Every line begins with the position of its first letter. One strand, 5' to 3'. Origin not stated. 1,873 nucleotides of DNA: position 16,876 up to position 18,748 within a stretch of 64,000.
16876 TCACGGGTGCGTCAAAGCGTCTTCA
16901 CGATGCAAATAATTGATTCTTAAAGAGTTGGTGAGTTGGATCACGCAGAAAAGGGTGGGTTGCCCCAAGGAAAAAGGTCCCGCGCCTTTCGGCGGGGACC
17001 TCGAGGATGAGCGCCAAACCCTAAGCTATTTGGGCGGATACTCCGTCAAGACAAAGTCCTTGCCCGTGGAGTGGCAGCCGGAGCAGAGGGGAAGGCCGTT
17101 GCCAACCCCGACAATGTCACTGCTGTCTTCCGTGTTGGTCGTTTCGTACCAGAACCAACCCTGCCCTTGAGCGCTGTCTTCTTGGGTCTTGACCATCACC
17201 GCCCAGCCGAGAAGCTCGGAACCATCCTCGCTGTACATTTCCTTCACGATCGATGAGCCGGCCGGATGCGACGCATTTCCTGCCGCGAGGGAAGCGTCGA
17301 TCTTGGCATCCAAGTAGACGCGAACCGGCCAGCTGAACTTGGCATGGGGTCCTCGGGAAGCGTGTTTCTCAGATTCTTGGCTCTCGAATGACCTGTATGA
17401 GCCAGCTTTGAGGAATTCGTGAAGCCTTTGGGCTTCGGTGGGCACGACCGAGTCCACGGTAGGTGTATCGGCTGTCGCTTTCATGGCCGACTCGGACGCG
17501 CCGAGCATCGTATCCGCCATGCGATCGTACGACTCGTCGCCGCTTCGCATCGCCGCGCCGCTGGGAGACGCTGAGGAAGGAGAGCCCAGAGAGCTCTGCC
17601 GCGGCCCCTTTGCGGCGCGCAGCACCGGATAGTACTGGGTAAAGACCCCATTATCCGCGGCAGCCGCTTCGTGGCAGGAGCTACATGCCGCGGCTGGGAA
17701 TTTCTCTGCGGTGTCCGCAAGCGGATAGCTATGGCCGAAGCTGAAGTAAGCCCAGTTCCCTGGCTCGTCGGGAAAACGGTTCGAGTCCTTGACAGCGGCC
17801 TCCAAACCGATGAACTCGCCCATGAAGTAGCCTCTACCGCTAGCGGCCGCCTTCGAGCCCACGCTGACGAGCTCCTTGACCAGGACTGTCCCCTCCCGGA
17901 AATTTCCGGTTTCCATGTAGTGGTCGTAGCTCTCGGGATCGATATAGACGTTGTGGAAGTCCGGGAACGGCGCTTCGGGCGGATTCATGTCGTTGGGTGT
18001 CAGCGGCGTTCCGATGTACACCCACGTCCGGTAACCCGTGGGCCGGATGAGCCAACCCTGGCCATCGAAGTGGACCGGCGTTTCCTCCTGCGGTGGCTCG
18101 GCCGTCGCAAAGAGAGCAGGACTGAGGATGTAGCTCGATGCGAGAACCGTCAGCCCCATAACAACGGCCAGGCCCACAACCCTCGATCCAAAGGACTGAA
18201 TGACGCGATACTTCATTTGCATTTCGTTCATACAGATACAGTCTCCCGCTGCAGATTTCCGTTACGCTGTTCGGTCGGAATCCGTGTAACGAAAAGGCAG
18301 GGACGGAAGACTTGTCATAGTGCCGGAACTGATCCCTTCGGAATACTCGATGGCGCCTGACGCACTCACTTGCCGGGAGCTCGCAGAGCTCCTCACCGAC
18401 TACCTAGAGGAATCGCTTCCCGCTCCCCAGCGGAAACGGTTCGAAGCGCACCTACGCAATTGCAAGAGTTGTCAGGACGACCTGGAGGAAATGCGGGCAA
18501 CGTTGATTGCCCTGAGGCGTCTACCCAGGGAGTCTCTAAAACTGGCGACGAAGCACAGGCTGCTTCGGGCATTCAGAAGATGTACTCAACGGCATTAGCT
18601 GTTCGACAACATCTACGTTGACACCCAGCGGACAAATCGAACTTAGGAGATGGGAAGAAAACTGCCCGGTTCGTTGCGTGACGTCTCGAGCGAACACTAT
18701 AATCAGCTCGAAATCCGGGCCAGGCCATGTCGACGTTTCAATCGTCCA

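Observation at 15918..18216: Two functionally unrelated genes begin with the same 46 nt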

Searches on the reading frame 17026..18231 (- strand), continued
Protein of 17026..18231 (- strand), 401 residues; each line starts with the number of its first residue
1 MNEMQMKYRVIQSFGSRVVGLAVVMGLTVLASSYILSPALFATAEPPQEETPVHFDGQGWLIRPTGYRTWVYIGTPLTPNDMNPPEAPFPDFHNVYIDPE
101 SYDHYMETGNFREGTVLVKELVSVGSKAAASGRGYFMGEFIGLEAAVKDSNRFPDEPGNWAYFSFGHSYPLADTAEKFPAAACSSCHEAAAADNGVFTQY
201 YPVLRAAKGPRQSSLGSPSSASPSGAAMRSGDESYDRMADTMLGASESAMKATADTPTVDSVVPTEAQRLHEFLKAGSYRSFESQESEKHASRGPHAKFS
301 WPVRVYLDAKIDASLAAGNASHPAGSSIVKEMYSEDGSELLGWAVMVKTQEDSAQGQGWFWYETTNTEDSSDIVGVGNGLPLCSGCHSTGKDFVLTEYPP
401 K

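Call 29: search_protein_families(library=pfam, proteins=[L082:2-1558:+, L083:11305-11991:+, L083:10372-11109:+], max_evalue=0.01)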
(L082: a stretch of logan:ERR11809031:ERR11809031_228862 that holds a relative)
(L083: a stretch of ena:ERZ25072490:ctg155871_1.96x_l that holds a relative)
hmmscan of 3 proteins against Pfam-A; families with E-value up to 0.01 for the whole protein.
L082:2-1558:+ (518 aa): 2 families
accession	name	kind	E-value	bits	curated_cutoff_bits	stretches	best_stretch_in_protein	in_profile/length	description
PF00155.27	Aminotran_1_2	-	9.5e-48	163.6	19.7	1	131-471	17-349/361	Aminotransferase class I and II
PF04864.19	Alliinase_C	-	0.0005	19.5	22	1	246-352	132-224/363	Allinase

L083:11305-11991:+ (229 aa): 7 families
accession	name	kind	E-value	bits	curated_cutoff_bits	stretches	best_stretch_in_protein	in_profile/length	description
PF00069.31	Pkinase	-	4.3e-49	167.7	31.7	1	15-227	1-198/263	Protein kinase domain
PF07714.23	PK_Tyr_Ser-Thr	-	2.2e-33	116.1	23.1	1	18-225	4-204/258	Protein tyrosine and serine/threonine kinase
PF03109.22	ABC1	-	4e-12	46.2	22.9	1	59-159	120-215/244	ABC1 atypical kinase-like domain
PF01636.29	APH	-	3.4e-10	40.5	23.2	2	19-130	3-110/239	Phosphotransferase enzyme family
PF01163.29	RIO1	-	0.00028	21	22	1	89-156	83-149/187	RIO domain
PF13095.12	FTA2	-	0.00073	19.7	30.2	1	85-156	140-211/214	Kinetochore Sim4 complex subunit FTA2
PF14531.12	Kinase-like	-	0.0094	15.7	25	0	111-156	145-190/289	Kinase-like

L083:10372-11109:+ (245 aa): 5 families
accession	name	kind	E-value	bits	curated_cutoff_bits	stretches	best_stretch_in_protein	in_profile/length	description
PF04542.20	Sigma70_r2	-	5.6e-17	61.7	24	1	60-126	2-70/71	Sigma-70 region 2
PF08281.18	Sigma70_r4_2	-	3.6e-11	43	25.7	1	181-230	4-53/54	Sigma-70, region 4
PF04545.22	Sigma70_r4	-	8.3e-06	25.7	24.1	1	185-233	2-50/50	Sigma-70, region 4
PF22029.2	PhyR_sigma2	-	1.2e-05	25.7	27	1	69-113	10-54/55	Sigma2 domain of PhyR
PF07638.17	Sigma70_ECF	-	5.1e-05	23.7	21.1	1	46-221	9-169/185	ECF sigma factor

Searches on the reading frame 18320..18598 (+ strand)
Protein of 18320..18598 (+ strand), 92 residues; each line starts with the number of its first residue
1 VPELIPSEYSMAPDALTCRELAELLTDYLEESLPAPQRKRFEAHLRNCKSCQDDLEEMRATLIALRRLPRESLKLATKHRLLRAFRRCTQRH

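Call 6: search_protein_families(library=pfam, proteins=[window:18320-18598:+], max_evalue=0.01)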
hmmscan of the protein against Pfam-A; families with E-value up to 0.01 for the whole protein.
window:18320-18598:+ (92 aa): 1 family
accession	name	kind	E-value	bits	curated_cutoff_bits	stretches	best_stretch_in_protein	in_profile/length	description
PF13490.11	zf-HC2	-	2.2e-10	40.9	22.2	1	18-52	1-35/35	Putative zinc-finger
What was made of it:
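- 18320..18598 (+): A zf-HC2 anti-sigma factor gene, divergent from P460. Pfam PF13490 scores 2e-10 (call 6).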
